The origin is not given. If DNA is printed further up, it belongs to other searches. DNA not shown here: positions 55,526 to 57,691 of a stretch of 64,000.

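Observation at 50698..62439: Proposed locus model: uptake, CoA activation, desulfination and carbon-skeleton rearrangement of a succinate-like organic acid, next to tRNA-Arg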

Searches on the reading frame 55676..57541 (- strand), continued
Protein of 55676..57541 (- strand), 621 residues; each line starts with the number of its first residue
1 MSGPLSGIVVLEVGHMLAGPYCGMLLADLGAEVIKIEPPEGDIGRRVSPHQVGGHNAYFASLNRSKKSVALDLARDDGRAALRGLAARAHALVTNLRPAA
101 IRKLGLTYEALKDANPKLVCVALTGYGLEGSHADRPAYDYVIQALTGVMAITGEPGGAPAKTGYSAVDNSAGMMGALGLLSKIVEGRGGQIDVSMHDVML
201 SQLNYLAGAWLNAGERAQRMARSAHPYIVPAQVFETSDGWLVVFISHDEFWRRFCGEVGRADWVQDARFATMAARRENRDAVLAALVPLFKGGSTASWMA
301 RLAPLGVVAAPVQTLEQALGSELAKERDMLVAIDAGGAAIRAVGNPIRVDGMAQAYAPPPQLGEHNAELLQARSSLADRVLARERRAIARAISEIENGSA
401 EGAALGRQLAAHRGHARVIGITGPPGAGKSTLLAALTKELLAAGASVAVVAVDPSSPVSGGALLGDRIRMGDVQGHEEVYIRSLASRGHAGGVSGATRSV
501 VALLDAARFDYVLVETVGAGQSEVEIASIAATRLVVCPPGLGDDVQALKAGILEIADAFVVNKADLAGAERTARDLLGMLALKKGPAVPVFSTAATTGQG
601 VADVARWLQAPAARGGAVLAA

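Call 12: find_encoding_contigs(protein=P0027, flank=10000, max_places=2)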
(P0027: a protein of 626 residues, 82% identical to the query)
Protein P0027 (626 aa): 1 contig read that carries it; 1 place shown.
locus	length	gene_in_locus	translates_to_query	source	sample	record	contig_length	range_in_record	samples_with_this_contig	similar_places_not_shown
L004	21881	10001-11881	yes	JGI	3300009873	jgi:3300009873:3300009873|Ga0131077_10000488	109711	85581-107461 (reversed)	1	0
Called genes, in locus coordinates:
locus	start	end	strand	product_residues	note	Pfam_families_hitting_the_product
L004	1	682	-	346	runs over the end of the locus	PF00005:ABC_tran, PF13304:AAA_21 (faint), PF08402:TOBE_2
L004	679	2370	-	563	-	PF00528:BPD_transp_1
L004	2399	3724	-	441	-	PF13531:SBP_bac_11, PF01547:SBP_bac_1, PF13343:SBP_bac_6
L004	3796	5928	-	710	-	PF13424:TPR_12 (faint), PF12770:CHAT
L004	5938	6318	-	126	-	-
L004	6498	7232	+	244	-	PF09339:HTH_IclR, PF01614:IclR_C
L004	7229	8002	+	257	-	PF00378:ECH_1, PF16113:ECH_2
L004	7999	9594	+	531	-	PF01642:MM_CoA_mutase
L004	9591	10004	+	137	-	PF02310:B12-binding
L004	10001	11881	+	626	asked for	PF02515:CoA_transf_3, PF01656:CbiA (faint), PF13604:AAA_30 (faint), PF03308:MeaB, PF02492:cobW (faint), PF03029:ATP_bind_1 (weak)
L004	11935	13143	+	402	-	PF00108:Thiolase_N (weak), PF22691:Thiolase_C_1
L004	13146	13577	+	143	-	PF12172:zf-ChsH2, PF01796:OB_ChsH2_C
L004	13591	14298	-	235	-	PF06267:DUF1028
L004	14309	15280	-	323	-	PF03401:TctC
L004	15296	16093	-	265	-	PF09339:HTH_IclR, PF01614:IclR_C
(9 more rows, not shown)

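Call 13: find_encoding_contigs(protein=P0095, flank=10000, max_places=2)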
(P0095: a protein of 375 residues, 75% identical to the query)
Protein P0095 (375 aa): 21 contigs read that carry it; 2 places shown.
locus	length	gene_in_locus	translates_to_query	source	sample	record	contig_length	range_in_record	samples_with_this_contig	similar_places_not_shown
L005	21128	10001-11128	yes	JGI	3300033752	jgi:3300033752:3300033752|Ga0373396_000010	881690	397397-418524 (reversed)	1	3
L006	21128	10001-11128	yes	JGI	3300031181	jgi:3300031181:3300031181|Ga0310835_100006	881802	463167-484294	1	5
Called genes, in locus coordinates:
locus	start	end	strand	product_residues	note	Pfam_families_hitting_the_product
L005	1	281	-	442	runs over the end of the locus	PF00364:Biotin_lipoyl, PF25997:BSH_YhbJ (weak), PF02817:E3_binding, PF00198:2-oxoacid_dh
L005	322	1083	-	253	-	PF00106:adh_short, PF08659:KR, PF23441:SDR (weak), PF13561:adh_short_C2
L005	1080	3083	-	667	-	PF00676:E1_dh, PF13292:DXP_synthase_N (weak), PF00456:Transketolase_N (weak), PF02775:TPP_enzyme_C (weak), PF02779:Transket_pyr, PF02780:Transketolase_C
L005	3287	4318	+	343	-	PF03480:DctP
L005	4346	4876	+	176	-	PF13669:Glyoxalase_4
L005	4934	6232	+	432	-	PF06808:DctM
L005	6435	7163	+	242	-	PF09339:HTH_IclR, PF01614:IclR_C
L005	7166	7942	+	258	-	PF00378:ECH_1, PF16113:ECH_2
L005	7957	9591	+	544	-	PF01642:MM_CoA_mutase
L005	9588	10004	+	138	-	PF02310:B12-binding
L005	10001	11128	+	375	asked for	PF02515:CoA_transf_3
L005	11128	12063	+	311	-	PF03308:MeaB, PF02492:cobW (weak)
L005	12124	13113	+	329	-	PF03480:DctP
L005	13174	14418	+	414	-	PF02515:CoA_transf_3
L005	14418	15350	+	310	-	PF00903:Glyoxalase (weak), PF13468:Glyoxalase_3 (weak), PF13669:Glyoxalase_4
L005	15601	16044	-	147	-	PF08327:AHSA1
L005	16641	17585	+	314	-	PF02541:Ppx-GppA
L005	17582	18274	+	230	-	PF01728:FtsJ, PF13489:Methyltransf_23 (faint), PF13847:Methyltransf_31 (weak)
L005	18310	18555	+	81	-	-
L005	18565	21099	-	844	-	PF03176:MMPL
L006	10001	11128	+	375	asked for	PF02515:CoA_transf_3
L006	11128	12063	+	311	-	PF03308:MeaB, PF02492:cobW (weak)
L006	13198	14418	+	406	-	PF02515:CoA_transf_3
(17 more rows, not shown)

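Call 14: find_encoding_contigs(protein=P0085, flank=10000, max_places=2)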
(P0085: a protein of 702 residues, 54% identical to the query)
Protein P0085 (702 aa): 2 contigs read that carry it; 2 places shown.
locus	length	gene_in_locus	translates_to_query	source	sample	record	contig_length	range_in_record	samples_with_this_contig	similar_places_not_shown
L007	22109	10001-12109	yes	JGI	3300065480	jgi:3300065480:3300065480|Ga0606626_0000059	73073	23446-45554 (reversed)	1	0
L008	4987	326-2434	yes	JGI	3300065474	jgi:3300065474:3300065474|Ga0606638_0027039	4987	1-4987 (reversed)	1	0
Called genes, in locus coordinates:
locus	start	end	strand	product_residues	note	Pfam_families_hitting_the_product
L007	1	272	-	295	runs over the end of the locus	PF00285:Citrate_synt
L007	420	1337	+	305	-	PF00106:adh_short, PF08659:KR, PF13561:adh_short_C2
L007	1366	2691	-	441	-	PF24250:HVO_2718 (faint), PF01381:HTH_3, PF13413:HTH_25 (faint), PF13560:HTH_31, PF07883:Cupin_2, PF01381:HTH_3, PF12844:HTH_19 (weak), PF07883:Cupin_2, +2 more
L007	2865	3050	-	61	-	-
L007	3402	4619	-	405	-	PF02515:CoA_transf_3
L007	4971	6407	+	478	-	PF09587:PGA_cap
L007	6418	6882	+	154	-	PF01575:MaoC_dehydratas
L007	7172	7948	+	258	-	PF00378:ECH_1, PF16113:ECH_2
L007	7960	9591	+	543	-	PF01642:MM_CoA_mutase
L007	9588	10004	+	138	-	PF02310:B12-binding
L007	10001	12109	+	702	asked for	PF02515:CoA_transf_3, PF03308:MeaB, PF02492:cobW (faint)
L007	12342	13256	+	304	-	PF03060:NMO, PF00478:IMPDH (weak)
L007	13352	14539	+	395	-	PF02771:Acyl-CoA_dh_N, PF02770:Acyl-CoA_dh_M, PF00441:Acyl-CoA_dh_1, PF08028:Acyl-CoA_dh_2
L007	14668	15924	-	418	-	PF02550:AcetylCoA_hydro, PF13336:AcetylCoA_hyd_C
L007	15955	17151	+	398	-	PF00108:Thiolase_N, PF02803:Thiolase_C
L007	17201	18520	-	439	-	PF00126:HTH_1, PF03466:LysR_substrate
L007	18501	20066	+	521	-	PF04389:Peptidase_M28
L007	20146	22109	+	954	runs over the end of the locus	PF13620:CarboxypepD_reg, PF13715:CarbopepD_reg_2 (weak), PF25183:OMP_b-brl_4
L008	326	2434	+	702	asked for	PF02515:CoA_transf_3, PF03308:MeaB, PF02492:cobW (faint)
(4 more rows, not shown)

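Call 15: find_encoding_contigs(protein=P0048, flank=10000, max_places=2)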
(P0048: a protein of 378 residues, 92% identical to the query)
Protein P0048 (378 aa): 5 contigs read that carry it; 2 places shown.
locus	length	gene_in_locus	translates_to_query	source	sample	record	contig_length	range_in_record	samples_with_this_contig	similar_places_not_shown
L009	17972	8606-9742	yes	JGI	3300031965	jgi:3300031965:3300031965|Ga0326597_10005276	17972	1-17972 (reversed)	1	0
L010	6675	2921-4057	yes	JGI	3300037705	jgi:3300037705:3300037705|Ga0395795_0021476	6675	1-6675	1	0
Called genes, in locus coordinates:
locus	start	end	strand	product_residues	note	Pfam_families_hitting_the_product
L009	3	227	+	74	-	?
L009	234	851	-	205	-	PF07883:Cupin_2 (faint)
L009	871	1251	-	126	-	PF07045:DUF1330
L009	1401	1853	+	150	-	-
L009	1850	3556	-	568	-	PF00486:Trans_reg_C, PF07719:TPR_2 (faint), PF13181:TPR_8 (faint), PF13414:TPR_11 (faint), PF13424:TPR_12 (faint), PF13371:TPR_9 (weak), PF13432:TPR_16, PF00515:TPR_1 (weak), +4 more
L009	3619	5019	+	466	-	PF01425:Amidase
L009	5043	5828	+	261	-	PF09339:HTH_IclR, PF01614:IclR_C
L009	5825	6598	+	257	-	PF00378:ECH_1, PF16113:ECH_2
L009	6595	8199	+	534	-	PF01642:MM_CoA_mutase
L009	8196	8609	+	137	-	PF02310:B12-binding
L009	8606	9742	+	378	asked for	PF02515:CoA_transf_3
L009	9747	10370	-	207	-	PF02627:CMD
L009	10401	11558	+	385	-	PF16868:NMT1_3, PF09084:NMT1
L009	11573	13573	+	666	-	PF06808:DctM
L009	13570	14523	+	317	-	PF09084:NMT1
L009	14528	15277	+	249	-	PF00528:BPD_transp_1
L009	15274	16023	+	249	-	PF00005:ABC_tran, PF13304:AAA_21 (faint)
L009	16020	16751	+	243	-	PF00528:BPD_transp_1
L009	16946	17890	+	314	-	PF02951:GSH-S_N, PF02955:GSH-S_ATP, PF08443:RimK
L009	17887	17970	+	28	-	?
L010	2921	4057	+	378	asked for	PF02515:CoA_transf_3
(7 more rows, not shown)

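Call 17: search_protein_families(library=ncbifam, proteins=[L001:7220-7993:+, L001:4333-4968:-, L005:7166-7942:+, L007:7172-7948:+, L005:4346-4876:+, L005:14418-15350:+, L005:13174-14418:+], max_evalue=0.00001)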
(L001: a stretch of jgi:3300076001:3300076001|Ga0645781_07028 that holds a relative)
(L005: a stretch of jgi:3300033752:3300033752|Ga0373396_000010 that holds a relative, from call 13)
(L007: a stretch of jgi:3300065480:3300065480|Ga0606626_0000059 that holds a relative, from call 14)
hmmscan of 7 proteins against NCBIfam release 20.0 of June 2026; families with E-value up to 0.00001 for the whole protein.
L001:7220-7993:+ (257 aa): 70 families (the best 25 are shown)
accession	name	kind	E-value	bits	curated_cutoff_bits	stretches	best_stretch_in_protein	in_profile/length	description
NF004796.0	PRK06144.1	subfamily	6.3e-40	137.3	272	1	3-253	8-254/262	enoyl-CoA hydratase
NF005802.0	PRK07657.1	equivalog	4.9e-37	127.9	363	1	9-211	10-211/260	enoyl-CoA hydratase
NF004781.0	PRK06127.1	subfamily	6.1e-36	124.4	291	1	3-231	11-240/269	enoyl-CoA hydratase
NF005803.0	PRK07658.1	equivalog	2.5e-34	118.8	313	1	6-244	5-240/257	enoyl-CoA hydratase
NF004475.0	PRK05809.1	subfamily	1e-33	116.9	394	1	5-211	6-211/260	short-chain-enoyl-CoA hydratase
NF007239.0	PRK09674.1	equivalog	4.3e-32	111.6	371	1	5-226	6-223/257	2,3-dehydroadipyl-CoA hydratase PaaF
NF004840.0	PRK06190.1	equivalog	6.1e-32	111.2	253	1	4-231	5-230/260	enoyl-CoA hydratase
NF042430.2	EnCoAhydt_DpgD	equivalog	7.1e-32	110.9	400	1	10-218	4-216/258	enoyl-CoA-hydratase DpgD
NF006566.0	PRK09076.1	subfamily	3.7e-31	108.7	286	1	3-255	5-254/260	enoyl-CoA hydratase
NF051848.1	EnCoAHydtEchA19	equivalog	4.9e-31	108.2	400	1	7-254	4-251/258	enoyl-CoA hydratase EchA19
NF004795.0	PRK06143.1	subfamily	2.1e-30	106.1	283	1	10-212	16-216/260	enoyl-CoA hydratase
NF006107.0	PRK08258.1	equivalog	7.3e-30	104.2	330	1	5-186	19-204/277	enoyl-CoA hydratase family protein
NF006108.0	PRK08259.1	equivalog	1.1e-29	103.7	273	1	2-219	2-215/256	crotonase/enoyl-CoA hydratase family protein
NF005891.0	PRK07854.1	equivalog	1.2e-29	103.7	237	1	9-249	6-231/243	enoyl-CoA hydratase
NF046063.1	oxepin_alt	equivalog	4.5e-29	101.7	300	1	5-254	2-251/254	oxepin-CoA hydrolase, alternative type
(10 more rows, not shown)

L001:4333-4968:- (211 aa): 0 families

L005:7166-7942:+ (258 aa): 69 families (the best 25 are shown)
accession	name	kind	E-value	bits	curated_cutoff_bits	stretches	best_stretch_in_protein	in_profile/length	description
NF005803.0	PRK07658.1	equivalog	3.8e-39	134.7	313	1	7-245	4-238/257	enoyl-CoA hydratase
NF051848.1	EnCoAHydtEchA19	equivalog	2.2e-36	125.8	400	1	14-245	9-239/258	enoyl-CoA hydratase EchA19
NF005802.0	PRK07657.1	equivalog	2.2e-34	119.2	363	1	9-214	8-211/260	enoyl-CoA hydratase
NF004796.0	PRK06144.1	subfamily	2.4e-34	119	272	1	5-216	8-219/262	enoyl-CoA hydratase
NF042430.2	EnCoAhydt_DpgD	equivalog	5.4e-33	114.5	400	1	15-219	7-214/258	enoyl-CoA-hydratase DpgD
NF006108.0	PRK08259.1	equivalog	9.1e-33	113.8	273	1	12-193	10-187/256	crotonase/enoyl-CoA hydratase family protein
NF004781.0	PRK06127.1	subfamily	1.2e-31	110.4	291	1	12-215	18-221/269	enoyl-CoA hydratase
NF005891.0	PRK07854.1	equivalog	7.7e-31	107.6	237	1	13-245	8-224/243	enoyl-CoA hydratase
NF046063.1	oxepin_alt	equivalog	8.7e-31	107.3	300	1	12-245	7-239/254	oxepin-CoA hydrolase, alternative type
NF004475.0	PRK05809.1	subfamily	9e-30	104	394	1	12-246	11-242/260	short-chain-enoyl-CoA hydratase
NF007239.0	PRK09674.1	equivalog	1.1e-29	103.7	371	1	11-220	10-213/257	2,3-dehydroadipyl-CoA hydratase PaaF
NF006008.0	PRK08139.1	equivalog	1.5e-29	103.3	313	1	6-215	12-218/266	enoyl-CoA hydratase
NF006007.0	PRK08138.1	subfamily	1.5e-29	103.1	355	1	11-215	14-213/261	enoyl-CoA hydratase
NF005675.0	PRK07468.1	equivalog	1.8e-29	103.3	350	1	13-229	13-226/262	crotonase/enoyl-CoA hydratase family protein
NF004840.0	PRK06190.1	equivalog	2.7e-29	102.6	253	1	12-217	11-213/260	enoyl-CoA hydratase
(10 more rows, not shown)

L007:7172-7948:+ (258 aa): 69 families (the best 25 are shown)
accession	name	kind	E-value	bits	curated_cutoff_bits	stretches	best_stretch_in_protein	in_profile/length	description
NF005802.0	PRK07657.1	equivalog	4.9e-38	131.1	363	1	17-212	16-209/260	enoyl-CoA hydratase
NF004796.0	PRK06144.1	subfamily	3.2e-36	125.1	272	1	4-244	7-242/262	enoyl-CoA hydratase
NF051848.1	EnCoAHydtEchA19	equivalog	7.7e-35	120.7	400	1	13-233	8-227/258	enoyl-CoA hydratase EchA19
NF042430.2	EnCoAhydt_DpgD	equivalog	9.1e-35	120.3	400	1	17-218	9-213/258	enoyl-CoA-hydratase DpgD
NF005803.0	PRK07658.1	equivalog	3.1e-34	118.6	313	1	19-213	16-207/257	enoyl-CoA hydratase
NF004781.0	PRK06127.1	subfamily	5.1e-34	118.1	291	1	5-215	11-221/269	enoyl-CoA hydratase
NF004475.0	PRK05809.1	subfamily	2.2e-32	112.6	394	1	17-214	16-211/260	short-chain-enoyl-CoA hydratase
NF005891.0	PRK07854.1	equivalog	4.1e-32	111.7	237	1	15-245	10-224/243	enoyl-CoA hydratase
NF004840.0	PRK06190.1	equivalog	6.7e-32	111.1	253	1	17-216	16-212/260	enoyl-CoA hydratase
NF004795.0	PRK06143.1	subfamily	1.1e-31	110.3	283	1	14-220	18-219/260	enoyl-CoA hydratase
NF004634.0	PRK05980.1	equivalog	3.9e-30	105.1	375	1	6-210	4-210/263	crotonase/enoyl-CoA hydratase family protein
NF007239.0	PRK09674.1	equivalog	7.8e-30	104.2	371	1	16-220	15-213/257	2,3-dehydroadipyl-CoA hydratase PaaF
NF006007.0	PRK08138.1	subfamily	3.6e-29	101.9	355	1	17-191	20-190/261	enoyl-CoA hydratase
NF006108.0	PRK08259.1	equivalog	1.5e-28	100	273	1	14-189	12-183/256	crotonase/enoyl-CoA hydratase family protein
NF008363.0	PRK11154.1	equivalog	3.4e-28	98.2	869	1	20-188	21-192/708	fatty acid oxidation complex subunit alpha FadJ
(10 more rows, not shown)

L005:4346-4876:+ (176 aa): 1 family
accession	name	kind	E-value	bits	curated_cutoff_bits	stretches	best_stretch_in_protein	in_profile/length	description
TIGR03081.1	metmalonyl_epim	equivalog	7.1e-06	26.6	114.95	1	12-132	2-107/129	methylmalonyl-CoA epimerase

L005:14418-15350:+ (310 aa): 2 families
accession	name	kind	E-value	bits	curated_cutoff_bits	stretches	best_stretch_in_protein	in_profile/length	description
TIGR03081.1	metmalonyl_epim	equivalog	3.9e-26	92.1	114.95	1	237-308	57-129/129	methylmalonyl-CoA epimerase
TIGR01263.1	4HPPD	equivalog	3.4e-07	30.1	277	0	235-279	220-265/353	4-hydroxyphenylpyruvate dioxygenase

L005:13174-14418:+ (414 aa): 7 families
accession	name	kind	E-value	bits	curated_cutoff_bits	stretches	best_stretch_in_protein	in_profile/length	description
NF052585.1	SucGlutTfsCaiB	equivalog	2.7e-98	329.2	750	1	12-390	3-387/394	succinate--glutarate CoA-transferase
NF041294.1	Scnl_mescCoAtase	equivalog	5.6e-92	308.8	700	1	17-388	4-380/381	succinyl-CoA:mesaconate CoA-transferase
NF003809.0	PRK05398.1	subfamily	1.2e-79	267.8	442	2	15-224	3-213/416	formyl-CoA transferase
TIGR03253.1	oxalate_frc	equivalog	7e-78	262.2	504.2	2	16-222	3-210/416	formyl-CoA transferase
NF008511.0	PRK11430.1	equivalog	1.3e-77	261.5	522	1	15-387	8-375/381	CoA:oxalate CoA-transferase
NF002914.1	PRK03525.1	equivalog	3e-29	102.2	413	1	16-409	9-399/400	L-carnitine CoA-transferase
TIGR04253.1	mesacon_CoA_iso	equivalog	8.8e-22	77.6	725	1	17-390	3-382/403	2-methylfumaryl-CoA isomerase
